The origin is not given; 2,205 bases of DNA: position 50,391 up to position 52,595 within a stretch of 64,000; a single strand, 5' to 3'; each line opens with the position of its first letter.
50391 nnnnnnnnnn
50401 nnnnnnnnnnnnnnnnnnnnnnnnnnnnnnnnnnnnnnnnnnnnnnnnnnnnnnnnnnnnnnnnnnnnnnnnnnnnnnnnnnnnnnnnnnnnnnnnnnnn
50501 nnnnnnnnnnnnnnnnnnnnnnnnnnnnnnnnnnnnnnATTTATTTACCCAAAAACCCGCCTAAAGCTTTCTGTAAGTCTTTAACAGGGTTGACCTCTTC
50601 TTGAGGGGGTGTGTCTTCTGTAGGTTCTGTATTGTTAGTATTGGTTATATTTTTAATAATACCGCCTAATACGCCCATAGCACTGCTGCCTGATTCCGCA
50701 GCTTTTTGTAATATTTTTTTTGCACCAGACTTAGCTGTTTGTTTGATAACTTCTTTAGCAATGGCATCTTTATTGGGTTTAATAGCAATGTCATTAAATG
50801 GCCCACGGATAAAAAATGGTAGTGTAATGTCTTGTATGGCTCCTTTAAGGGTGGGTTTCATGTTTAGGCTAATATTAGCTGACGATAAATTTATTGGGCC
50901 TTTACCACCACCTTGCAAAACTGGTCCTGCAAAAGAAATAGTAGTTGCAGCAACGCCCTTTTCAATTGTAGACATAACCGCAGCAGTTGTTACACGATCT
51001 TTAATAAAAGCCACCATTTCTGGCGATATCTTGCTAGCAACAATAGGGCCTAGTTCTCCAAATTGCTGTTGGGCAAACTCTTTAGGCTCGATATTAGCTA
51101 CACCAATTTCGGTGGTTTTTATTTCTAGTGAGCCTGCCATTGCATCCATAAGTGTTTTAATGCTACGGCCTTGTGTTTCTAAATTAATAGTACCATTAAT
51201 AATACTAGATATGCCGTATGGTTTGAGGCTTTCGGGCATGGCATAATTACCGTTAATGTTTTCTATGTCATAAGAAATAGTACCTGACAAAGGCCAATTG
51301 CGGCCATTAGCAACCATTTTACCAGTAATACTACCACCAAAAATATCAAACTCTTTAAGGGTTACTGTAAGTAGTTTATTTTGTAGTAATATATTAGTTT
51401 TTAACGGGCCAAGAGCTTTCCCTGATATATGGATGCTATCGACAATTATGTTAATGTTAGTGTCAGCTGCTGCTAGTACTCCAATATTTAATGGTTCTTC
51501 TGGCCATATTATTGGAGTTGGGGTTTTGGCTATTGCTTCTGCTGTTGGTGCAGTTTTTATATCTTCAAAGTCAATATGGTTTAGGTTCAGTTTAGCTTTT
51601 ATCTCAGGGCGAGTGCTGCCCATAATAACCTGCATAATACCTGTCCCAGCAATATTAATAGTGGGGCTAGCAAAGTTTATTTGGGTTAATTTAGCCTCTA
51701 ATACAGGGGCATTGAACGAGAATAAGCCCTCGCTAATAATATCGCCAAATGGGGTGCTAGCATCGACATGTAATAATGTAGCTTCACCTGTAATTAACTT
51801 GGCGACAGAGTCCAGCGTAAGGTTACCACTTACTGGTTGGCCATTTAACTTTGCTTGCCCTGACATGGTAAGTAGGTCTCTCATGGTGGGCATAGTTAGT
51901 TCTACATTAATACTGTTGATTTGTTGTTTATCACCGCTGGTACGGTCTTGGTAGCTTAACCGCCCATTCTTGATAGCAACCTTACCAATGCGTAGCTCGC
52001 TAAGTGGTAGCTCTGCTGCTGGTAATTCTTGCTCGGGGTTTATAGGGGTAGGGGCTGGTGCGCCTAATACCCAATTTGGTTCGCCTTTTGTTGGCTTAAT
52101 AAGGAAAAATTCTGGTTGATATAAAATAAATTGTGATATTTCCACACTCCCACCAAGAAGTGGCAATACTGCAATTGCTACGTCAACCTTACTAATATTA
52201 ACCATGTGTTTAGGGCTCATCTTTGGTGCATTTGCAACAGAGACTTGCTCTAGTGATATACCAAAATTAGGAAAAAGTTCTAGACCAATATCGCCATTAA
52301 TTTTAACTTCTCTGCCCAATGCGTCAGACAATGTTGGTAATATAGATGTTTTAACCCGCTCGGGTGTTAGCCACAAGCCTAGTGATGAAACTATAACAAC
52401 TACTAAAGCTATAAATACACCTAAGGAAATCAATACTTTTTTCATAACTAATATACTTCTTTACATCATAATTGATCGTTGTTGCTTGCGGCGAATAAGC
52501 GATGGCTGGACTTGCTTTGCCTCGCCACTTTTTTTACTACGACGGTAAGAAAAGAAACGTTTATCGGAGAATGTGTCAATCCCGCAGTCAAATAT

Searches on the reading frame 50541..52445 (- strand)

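Call 51: search_protein_families(library=pfam, proteins=[window:50541-52445:-], max_evalue=1e-8)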
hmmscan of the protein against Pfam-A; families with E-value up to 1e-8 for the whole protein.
window:50541-52445:- (634 aa): 2 families
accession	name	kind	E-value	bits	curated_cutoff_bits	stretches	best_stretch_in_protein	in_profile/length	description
PF05170.20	AsmA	-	4.5e-38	131.9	29.8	1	2-203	2-207/607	AsmA family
PF05359.17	DUF748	-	1.9e-10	39.9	50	1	3-184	16-185/1037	Domain of Unknown Function (DUF748)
